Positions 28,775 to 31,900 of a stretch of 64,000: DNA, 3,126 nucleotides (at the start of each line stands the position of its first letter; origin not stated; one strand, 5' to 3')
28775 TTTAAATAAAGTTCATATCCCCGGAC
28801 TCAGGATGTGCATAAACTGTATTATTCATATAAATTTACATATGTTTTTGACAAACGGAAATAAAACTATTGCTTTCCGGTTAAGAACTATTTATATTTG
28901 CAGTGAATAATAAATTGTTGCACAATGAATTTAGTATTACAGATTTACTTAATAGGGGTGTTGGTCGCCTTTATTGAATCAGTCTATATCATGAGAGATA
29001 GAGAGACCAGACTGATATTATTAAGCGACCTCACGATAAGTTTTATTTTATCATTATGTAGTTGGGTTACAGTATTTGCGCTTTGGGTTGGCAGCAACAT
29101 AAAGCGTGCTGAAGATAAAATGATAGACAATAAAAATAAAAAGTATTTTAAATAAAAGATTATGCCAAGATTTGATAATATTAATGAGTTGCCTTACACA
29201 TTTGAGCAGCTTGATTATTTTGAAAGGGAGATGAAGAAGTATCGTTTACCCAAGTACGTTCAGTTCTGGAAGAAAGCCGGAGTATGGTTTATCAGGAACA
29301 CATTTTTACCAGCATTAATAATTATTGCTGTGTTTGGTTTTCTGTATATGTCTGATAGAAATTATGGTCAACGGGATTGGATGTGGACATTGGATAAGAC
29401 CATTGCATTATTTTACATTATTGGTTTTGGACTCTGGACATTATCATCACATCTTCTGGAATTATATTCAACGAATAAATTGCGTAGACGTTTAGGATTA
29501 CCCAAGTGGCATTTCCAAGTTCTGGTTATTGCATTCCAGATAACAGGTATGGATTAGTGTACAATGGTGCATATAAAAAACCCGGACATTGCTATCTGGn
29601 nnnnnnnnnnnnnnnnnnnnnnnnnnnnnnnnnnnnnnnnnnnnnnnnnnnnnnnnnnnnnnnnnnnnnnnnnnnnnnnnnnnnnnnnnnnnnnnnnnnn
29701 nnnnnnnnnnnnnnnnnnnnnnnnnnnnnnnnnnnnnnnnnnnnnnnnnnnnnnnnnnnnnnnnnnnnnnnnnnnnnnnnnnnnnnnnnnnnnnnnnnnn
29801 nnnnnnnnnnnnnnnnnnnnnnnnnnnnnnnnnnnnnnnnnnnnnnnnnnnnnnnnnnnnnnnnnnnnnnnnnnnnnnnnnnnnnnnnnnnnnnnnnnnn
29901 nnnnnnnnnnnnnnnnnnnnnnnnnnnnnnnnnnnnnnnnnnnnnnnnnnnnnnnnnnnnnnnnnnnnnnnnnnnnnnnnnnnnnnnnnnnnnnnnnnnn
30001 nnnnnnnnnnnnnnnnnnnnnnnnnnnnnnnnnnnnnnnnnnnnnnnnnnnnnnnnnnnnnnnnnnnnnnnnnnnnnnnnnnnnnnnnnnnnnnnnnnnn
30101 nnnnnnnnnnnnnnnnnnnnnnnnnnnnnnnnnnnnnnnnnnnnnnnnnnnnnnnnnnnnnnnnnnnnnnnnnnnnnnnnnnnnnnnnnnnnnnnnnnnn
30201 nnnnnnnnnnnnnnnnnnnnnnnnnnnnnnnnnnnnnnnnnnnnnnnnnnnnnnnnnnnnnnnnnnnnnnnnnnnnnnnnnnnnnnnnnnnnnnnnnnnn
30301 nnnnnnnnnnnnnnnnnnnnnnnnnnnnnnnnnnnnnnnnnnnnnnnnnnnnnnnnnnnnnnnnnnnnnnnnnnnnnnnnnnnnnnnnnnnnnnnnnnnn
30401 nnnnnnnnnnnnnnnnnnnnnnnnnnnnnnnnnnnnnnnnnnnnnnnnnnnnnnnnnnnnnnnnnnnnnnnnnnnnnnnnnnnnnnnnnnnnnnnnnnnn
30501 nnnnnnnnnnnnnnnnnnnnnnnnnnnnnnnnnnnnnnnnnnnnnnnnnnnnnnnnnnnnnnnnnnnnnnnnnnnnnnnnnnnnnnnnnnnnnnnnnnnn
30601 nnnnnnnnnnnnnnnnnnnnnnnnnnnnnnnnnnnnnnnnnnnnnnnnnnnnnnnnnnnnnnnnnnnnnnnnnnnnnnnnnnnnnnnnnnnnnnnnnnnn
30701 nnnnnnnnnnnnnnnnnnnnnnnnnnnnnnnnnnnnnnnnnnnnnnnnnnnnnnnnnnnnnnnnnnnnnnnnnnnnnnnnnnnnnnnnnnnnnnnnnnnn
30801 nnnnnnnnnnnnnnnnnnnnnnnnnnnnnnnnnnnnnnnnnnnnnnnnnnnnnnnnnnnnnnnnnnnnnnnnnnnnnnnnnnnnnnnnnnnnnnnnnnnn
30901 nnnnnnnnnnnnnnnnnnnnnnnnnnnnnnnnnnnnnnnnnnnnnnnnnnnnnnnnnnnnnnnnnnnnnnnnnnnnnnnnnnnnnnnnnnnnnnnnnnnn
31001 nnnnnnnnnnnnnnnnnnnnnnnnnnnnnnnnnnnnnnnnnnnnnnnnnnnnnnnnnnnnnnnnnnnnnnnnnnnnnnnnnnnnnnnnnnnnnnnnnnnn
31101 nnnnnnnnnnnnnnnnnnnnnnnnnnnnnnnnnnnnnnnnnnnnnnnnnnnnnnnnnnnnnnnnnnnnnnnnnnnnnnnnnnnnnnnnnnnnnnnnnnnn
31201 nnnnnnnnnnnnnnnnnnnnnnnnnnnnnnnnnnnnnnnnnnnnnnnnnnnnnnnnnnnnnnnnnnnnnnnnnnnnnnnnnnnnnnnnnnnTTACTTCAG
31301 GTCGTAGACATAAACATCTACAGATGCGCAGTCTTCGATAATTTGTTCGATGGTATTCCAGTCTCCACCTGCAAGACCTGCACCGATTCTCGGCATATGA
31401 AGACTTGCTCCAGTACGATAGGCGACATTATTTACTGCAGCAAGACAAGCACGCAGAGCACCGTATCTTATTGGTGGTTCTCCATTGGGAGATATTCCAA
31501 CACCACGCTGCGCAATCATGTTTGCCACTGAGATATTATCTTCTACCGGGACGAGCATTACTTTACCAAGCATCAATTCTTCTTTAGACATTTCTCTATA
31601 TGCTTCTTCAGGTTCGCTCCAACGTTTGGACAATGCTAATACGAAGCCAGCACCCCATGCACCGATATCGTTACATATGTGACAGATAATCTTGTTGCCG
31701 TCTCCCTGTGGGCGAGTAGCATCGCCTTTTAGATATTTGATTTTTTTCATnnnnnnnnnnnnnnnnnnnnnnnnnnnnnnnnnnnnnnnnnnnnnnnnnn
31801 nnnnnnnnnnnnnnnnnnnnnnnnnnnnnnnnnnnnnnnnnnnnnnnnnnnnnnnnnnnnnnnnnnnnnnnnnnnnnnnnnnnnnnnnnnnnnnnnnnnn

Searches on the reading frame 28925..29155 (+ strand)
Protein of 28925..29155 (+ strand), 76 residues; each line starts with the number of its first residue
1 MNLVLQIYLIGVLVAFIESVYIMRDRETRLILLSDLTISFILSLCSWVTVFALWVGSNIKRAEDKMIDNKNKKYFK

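Call 52: search_protein_families(library=pfam, proteins=[window:28925-29155:+], max_evalue=1)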
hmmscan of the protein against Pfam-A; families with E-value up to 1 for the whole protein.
window:28925-29155:+ (76 aa): 2 families
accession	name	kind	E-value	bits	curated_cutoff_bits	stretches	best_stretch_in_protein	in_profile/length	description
PF10753.14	Toxin_GhoT_OrtT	-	0.074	13.8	22.1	1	3-40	3-40/55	Toxin GhoT_OrtT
PF13268.11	DUF4059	-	0.39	11.6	25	0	39-73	12-46/72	Protein of unknown function (DUF4059)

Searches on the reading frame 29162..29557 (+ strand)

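Call 52: search_protein_families(library=pfam, proteins=[window:29162-29557:+], max_evalue=1)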
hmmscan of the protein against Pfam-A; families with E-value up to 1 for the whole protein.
window:29162-29557:+ (131 aa): 5 families
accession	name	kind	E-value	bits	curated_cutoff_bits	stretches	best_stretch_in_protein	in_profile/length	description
PF19252.4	HIND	-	0.016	15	25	1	104-114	9-19/25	HIND motif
PF05875.18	Ceramidase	-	0.035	14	32.5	1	47-114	136-204/259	Ceramidase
PF08592.16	Anthrone_oxy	-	0.13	12.9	27.3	1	44-94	7-55/106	Anthrone oxygenase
PF06060.18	Mesothelin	-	0.17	10.5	25.8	1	3-27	337-361/624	Mesothelin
PF13239.11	2TM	-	0.38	11.3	24.8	1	28-117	6-70/79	2TM domain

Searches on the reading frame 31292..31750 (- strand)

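Call 64: search_protein_families(library=ncbifam, proteins=[window:31292-31750:-], max_evalue=0.001)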
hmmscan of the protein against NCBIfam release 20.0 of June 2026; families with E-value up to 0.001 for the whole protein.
window:31292-31750:- (152 aa): 1 family
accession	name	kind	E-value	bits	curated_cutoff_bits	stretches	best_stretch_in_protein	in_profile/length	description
NF048014.1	antitoxin_DarG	equivalog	9.8e-06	25.1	250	1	23-150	17-147/338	type II toxin-antitoxin system antitoxin DNA ADP-ribosyl glycohydrolase DarG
